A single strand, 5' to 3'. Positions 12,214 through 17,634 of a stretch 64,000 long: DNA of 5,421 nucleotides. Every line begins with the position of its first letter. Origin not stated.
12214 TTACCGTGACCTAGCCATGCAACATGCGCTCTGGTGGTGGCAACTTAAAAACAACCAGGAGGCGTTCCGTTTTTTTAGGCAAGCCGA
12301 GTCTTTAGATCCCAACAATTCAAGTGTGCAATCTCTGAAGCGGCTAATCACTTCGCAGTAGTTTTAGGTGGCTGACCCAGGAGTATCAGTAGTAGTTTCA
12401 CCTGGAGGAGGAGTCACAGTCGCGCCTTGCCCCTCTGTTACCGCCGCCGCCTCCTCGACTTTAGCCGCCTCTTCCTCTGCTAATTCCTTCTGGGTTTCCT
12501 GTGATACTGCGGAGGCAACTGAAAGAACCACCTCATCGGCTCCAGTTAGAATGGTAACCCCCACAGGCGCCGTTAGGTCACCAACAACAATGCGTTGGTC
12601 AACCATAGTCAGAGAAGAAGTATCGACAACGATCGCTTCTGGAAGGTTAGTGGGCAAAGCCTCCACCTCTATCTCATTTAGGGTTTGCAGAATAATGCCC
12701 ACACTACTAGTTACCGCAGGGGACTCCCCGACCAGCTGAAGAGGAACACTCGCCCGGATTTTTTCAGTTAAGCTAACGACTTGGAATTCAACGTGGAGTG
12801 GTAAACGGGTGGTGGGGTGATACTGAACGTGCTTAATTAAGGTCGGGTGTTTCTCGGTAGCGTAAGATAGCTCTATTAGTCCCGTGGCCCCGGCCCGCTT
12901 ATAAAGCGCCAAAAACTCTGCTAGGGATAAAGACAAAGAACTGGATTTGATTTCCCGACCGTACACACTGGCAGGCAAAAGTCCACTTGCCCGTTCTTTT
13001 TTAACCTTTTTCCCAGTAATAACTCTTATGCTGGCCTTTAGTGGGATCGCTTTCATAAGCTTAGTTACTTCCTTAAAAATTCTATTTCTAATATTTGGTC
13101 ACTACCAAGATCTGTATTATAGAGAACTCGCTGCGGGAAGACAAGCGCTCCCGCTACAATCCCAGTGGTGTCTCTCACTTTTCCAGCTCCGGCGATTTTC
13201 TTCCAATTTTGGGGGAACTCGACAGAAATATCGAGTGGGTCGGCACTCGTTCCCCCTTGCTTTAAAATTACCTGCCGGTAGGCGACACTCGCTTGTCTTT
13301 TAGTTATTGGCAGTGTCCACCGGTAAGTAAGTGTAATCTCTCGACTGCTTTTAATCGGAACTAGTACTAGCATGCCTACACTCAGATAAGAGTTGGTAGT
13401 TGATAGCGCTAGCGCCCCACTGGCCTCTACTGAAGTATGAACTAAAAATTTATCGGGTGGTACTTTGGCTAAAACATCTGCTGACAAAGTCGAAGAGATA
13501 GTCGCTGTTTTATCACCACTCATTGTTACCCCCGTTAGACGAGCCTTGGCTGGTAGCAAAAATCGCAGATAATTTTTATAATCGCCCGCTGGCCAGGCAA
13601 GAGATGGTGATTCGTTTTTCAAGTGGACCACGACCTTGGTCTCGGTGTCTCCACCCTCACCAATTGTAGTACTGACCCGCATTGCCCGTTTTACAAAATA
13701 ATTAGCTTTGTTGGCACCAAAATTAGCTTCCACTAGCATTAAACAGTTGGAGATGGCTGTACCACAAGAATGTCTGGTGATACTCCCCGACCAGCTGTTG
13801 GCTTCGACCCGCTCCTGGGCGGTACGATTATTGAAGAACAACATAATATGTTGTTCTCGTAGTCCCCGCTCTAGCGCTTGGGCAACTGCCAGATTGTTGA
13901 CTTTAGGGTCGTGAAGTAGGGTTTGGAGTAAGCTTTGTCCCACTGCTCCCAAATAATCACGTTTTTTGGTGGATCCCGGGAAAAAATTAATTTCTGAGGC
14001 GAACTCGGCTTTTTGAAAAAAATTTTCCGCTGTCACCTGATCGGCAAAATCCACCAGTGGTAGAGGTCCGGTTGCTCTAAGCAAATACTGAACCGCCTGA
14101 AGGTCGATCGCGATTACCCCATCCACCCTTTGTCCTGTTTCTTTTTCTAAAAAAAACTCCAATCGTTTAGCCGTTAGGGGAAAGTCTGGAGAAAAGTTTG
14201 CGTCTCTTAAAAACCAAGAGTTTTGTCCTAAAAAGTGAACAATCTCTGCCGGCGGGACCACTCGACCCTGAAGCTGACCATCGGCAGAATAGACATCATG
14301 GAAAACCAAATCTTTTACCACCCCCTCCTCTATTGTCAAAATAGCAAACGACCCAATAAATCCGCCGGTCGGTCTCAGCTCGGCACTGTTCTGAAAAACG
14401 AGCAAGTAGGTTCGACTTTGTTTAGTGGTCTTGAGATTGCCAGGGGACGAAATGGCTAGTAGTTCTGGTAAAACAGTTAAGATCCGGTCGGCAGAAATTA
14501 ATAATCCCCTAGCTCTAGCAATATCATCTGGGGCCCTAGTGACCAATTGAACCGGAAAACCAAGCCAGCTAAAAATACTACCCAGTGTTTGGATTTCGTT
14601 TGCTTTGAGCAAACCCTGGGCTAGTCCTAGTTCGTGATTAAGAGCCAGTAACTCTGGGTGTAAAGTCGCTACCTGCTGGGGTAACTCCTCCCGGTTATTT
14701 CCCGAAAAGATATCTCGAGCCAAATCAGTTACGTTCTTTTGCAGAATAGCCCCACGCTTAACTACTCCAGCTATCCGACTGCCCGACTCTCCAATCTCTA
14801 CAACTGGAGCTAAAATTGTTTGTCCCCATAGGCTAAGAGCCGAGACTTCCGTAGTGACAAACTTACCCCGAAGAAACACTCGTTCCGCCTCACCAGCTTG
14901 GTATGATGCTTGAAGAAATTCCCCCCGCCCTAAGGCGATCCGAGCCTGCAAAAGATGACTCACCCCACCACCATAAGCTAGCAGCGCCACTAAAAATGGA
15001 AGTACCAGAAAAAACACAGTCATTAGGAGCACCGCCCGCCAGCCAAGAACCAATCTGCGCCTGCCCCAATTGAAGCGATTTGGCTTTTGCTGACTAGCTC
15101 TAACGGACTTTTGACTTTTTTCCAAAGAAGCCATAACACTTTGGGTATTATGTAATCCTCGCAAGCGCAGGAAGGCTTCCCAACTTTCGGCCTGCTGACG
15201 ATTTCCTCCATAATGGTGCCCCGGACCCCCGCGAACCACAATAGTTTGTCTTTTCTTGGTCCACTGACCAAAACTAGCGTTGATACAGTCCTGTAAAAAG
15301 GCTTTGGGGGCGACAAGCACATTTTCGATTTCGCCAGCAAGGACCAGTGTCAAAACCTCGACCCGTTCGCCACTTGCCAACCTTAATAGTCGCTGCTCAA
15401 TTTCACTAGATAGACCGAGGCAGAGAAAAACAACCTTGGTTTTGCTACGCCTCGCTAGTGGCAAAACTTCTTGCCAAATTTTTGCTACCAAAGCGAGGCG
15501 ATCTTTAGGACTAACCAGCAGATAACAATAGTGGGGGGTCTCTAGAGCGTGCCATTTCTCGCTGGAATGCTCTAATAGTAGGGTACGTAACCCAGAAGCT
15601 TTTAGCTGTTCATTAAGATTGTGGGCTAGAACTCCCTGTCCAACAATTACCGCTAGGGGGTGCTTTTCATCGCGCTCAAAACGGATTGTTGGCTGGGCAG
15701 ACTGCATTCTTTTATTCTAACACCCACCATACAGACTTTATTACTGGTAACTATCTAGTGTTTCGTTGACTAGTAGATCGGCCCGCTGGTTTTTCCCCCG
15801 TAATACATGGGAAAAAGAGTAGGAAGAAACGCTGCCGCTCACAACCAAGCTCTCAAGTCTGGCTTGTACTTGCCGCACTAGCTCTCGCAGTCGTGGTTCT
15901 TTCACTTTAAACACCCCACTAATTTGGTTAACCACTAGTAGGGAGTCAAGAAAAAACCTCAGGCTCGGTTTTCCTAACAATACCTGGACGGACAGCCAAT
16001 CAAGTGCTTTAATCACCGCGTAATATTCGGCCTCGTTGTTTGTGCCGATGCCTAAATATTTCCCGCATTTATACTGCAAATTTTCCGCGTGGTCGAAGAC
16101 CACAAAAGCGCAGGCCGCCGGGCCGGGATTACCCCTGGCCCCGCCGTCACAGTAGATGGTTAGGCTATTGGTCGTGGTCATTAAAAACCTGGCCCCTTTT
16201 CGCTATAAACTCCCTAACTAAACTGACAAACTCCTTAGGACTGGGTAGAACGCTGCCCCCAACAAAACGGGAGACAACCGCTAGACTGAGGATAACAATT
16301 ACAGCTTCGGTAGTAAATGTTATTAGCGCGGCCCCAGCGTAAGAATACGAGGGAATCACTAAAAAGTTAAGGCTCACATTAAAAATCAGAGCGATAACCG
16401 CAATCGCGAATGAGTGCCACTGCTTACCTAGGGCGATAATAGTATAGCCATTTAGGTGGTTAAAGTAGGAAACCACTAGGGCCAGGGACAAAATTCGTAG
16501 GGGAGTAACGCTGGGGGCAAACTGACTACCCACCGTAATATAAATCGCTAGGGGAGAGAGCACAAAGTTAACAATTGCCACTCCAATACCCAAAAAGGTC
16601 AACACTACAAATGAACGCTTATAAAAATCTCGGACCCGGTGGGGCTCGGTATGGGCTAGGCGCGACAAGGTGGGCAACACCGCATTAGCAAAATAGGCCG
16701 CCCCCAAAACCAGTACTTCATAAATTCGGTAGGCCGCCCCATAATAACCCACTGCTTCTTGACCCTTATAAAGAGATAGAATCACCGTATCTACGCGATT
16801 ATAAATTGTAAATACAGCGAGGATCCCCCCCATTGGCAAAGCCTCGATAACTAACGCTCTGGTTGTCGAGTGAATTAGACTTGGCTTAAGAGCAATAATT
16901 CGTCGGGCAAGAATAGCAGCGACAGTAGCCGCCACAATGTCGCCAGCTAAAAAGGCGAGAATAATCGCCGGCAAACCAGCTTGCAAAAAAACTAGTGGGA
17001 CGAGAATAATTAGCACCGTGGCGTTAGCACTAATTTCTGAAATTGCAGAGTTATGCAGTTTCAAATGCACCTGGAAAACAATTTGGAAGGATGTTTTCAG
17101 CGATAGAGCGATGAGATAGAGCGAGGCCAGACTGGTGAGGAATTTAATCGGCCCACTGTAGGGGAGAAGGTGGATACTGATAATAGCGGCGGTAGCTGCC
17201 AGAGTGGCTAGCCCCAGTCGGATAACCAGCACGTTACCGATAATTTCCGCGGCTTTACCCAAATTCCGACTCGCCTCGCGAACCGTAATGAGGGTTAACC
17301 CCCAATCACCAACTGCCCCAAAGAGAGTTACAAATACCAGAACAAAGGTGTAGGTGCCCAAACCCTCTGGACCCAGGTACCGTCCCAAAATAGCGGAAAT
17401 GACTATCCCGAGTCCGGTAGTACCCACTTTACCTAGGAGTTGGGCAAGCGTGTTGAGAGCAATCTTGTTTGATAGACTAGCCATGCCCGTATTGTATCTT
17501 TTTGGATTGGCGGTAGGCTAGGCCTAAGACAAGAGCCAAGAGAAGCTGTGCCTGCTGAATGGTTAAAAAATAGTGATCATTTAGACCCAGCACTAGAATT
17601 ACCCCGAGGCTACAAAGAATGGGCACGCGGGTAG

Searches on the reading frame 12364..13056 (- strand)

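Call 37: search_protein_families(library=pfam, proteins=[window:12364-13056:-], max_evalue=0.001)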
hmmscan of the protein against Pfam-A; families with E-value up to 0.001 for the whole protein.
window:12364-13056:- (230 aa): 2 families
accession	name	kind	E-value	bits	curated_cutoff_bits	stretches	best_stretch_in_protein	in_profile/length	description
PF14693.11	Ribosomal_TL5_C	-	9e-19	68.1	27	1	99-182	1-82/84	Ribosomal protein TL5, C-terminal domain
PF01386.24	Ribosomal_L25p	-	4.3e-15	56.4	23.6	1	6-91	1-82/82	Ribosomal L25p family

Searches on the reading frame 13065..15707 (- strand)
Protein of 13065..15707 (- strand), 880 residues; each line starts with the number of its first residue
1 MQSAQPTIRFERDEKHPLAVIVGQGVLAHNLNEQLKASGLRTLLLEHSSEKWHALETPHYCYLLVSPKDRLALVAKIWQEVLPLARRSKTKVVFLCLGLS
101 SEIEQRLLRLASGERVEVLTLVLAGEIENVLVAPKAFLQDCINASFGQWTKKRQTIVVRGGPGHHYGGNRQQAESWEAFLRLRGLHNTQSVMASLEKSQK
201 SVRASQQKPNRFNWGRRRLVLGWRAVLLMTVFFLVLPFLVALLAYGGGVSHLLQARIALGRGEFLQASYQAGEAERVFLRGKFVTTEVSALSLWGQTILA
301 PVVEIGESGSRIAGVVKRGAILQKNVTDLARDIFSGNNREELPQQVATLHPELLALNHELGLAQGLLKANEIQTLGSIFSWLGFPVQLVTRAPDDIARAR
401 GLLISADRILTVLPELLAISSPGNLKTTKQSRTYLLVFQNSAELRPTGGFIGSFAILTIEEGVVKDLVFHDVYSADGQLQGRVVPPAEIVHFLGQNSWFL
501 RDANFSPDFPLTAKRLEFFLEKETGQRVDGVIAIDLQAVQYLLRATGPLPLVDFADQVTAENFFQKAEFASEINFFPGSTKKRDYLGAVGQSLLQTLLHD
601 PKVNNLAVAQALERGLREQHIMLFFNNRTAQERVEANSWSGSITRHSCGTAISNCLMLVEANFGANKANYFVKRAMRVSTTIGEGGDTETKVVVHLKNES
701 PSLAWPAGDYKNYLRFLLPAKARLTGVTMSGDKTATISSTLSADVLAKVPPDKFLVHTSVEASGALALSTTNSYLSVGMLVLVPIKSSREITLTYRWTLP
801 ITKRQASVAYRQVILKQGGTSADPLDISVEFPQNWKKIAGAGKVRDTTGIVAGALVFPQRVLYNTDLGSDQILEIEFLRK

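Call 13: search_protein_families(library=pfam, proteins=[window:13065-15707:-], max_evalue=0.001)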
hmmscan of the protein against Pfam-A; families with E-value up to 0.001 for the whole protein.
window:13065-15707:- (880 aa): 1 family
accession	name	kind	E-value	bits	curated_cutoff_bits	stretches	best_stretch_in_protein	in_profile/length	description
PF13196.11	DUF4012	-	8.4e-31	107.9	28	1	430-565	2-137/144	Protein of unknown function (DUF4012)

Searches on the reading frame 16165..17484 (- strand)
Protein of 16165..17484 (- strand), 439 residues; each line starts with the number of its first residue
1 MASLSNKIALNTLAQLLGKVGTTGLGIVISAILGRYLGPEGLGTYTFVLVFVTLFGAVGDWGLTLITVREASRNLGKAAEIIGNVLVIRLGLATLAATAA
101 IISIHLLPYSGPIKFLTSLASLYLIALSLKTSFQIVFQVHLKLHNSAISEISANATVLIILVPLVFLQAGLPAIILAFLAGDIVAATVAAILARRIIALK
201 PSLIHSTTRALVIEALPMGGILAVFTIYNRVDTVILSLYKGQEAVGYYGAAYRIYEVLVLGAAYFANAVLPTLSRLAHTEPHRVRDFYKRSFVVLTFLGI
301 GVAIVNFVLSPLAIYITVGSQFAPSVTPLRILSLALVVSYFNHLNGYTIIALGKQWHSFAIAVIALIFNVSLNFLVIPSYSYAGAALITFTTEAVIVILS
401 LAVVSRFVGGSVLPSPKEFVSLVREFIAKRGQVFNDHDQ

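Call 13: search_protein_families(library=pfam, proteins=[window:16165-17484:-], max_evalue=0.001)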
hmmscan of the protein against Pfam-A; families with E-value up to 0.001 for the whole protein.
window:16165-17484:- (439 aa): 2 families
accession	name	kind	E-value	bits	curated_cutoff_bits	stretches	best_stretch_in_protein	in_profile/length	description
PF01943.22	Polysacc_synt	-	6.5e-26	91.8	28.2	1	11-276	4-273/274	Polysaccharide biosynthesis protein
PF13440.11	Polysacc_synt_3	-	1.3e-18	67.8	23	1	32-326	1-292/293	Polysaccharide biosynthesis protein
